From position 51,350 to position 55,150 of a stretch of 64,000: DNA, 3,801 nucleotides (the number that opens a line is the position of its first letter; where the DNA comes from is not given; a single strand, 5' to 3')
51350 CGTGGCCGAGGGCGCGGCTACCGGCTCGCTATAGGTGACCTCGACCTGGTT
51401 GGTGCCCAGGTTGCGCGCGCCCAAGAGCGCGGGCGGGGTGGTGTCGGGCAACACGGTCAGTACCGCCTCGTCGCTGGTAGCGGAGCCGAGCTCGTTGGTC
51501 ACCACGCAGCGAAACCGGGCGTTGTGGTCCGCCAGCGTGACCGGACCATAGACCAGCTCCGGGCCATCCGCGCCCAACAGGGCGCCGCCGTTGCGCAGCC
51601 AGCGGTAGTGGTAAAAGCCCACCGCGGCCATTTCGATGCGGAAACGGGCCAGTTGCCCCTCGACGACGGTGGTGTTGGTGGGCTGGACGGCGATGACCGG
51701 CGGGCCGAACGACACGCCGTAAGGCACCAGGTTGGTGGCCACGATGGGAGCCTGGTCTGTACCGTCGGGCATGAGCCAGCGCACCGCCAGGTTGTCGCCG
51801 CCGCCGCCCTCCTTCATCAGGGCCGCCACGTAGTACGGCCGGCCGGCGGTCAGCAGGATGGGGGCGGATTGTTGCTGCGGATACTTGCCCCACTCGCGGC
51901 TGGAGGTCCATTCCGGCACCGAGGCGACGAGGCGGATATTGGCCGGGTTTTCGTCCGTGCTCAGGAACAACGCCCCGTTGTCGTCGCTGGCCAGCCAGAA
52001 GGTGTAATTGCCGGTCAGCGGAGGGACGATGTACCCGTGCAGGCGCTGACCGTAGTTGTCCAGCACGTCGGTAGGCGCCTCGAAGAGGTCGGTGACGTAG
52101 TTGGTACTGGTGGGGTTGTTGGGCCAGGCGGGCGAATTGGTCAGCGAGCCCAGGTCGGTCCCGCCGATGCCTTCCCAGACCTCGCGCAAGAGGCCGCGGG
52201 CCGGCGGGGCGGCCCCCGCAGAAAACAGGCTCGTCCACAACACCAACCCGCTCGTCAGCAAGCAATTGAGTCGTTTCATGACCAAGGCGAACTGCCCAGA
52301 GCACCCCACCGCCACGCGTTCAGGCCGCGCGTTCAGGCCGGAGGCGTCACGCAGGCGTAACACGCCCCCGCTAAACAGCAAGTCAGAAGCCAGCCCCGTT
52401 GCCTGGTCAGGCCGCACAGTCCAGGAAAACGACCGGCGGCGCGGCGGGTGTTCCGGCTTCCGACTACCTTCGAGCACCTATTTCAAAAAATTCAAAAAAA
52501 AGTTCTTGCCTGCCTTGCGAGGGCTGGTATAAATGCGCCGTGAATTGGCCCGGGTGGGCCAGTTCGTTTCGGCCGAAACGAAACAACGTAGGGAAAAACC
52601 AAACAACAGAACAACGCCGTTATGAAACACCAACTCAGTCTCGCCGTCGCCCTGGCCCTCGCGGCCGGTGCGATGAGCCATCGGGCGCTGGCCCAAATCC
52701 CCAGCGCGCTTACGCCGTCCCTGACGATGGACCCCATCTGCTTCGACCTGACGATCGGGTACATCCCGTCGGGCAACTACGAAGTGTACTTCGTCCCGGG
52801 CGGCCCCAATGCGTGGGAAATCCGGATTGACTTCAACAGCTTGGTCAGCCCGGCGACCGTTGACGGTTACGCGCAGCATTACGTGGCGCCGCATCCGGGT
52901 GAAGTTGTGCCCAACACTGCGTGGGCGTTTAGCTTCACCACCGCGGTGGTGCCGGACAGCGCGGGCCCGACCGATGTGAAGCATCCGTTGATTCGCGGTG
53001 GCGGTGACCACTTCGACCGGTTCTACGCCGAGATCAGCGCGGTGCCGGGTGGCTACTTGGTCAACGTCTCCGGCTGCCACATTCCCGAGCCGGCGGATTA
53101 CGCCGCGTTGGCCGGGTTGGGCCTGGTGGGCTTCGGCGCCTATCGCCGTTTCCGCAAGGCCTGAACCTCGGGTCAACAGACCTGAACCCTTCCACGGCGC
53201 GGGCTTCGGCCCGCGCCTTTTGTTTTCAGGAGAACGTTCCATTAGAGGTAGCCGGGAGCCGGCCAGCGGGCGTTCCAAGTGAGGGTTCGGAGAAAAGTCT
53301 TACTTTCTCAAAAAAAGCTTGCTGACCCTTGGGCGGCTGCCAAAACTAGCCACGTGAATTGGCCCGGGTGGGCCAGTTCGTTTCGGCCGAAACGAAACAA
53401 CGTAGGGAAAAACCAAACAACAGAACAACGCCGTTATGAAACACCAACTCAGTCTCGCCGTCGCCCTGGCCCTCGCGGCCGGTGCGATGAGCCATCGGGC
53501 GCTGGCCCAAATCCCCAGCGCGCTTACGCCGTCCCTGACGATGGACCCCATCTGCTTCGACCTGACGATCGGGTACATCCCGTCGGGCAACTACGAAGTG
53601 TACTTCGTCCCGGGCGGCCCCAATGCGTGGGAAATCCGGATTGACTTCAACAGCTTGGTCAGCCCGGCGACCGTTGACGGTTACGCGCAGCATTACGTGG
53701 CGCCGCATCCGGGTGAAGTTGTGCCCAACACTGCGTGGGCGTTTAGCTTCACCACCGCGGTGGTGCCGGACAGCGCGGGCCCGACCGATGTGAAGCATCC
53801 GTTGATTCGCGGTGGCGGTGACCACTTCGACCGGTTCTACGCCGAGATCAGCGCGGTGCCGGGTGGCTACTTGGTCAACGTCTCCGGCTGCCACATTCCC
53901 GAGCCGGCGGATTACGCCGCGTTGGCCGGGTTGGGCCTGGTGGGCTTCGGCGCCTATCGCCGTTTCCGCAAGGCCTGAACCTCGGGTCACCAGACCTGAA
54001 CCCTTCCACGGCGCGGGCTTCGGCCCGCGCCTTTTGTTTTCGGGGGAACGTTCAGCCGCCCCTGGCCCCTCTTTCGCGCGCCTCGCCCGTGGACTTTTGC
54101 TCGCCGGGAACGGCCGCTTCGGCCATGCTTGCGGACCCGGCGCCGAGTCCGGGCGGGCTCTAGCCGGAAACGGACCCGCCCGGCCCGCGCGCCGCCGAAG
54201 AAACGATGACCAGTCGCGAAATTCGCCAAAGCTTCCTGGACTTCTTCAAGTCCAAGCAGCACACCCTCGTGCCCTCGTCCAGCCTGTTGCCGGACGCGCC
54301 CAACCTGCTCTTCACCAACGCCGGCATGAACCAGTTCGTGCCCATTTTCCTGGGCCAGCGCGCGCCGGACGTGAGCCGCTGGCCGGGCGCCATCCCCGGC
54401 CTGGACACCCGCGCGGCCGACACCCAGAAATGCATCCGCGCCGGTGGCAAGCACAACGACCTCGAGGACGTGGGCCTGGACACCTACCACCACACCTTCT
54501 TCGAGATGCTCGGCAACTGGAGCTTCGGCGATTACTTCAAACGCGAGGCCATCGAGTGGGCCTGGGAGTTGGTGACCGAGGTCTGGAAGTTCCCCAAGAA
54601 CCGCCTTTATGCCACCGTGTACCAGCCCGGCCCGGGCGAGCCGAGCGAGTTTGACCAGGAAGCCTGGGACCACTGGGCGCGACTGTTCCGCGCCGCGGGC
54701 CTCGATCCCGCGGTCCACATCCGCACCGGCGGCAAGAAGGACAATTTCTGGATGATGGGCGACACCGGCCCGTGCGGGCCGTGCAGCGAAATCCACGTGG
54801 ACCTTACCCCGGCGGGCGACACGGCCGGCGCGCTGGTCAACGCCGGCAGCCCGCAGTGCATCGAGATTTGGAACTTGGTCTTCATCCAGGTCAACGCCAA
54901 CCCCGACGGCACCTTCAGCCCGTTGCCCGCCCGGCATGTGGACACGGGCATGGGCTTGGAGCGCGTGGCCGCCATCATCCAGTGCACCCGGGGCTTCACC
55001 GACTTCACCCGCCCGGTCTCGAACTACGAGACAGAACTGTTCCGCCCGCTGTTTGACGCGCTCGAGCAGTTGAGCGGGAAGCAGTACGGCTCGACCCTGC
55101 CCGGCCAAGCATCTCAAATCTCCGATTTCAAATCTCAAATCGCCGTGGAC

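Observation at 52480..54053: Two identical PEP-CTERM genes with shared UTR and terminator but different promoters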

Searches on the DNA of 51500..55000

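Call 7: search_rna_families(source=window, start=51500, end=55000, threshold=evalue, max_evalue=10)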
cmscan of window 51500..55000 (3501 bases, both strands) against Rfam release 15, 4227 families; matches with E-value up to 10: 6.
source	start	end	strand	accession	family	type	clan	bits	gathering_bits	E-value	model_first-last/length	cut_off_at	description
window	53982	54039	+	RF02869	ncS025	Gene; sRNA;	-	26.8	46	0.068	1-85/85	no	Burkholderia sRNA 25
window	53168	53225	+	RF02869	ncS025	Gene; sRNA;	-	25.3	46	0.15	1-85/85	no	Burkholderia sRNA 25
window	53164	53222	+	RF02784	SorX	Gene; sRNA;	-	20.8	46.6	0.096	1-73/73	no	Singlet oxygen resistance RNA X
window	53978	54036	+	RF02784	SorX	Gene; sRNA;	-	20.7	46.6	0.1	1-73/73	no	Singlet oxygen resistance RNA X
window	53958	54046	+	RF00519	suhB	Gene; sRNA;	CL00108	16.8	41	4.4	1-77/77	no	Makes More Granules Regulator RNA (mmgR)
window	54766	54937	-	RF02648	Cis90_sRNA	Gene; sRNA;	-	12.5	50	6.9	1-237/237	no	Ruegeria cis90 sRNA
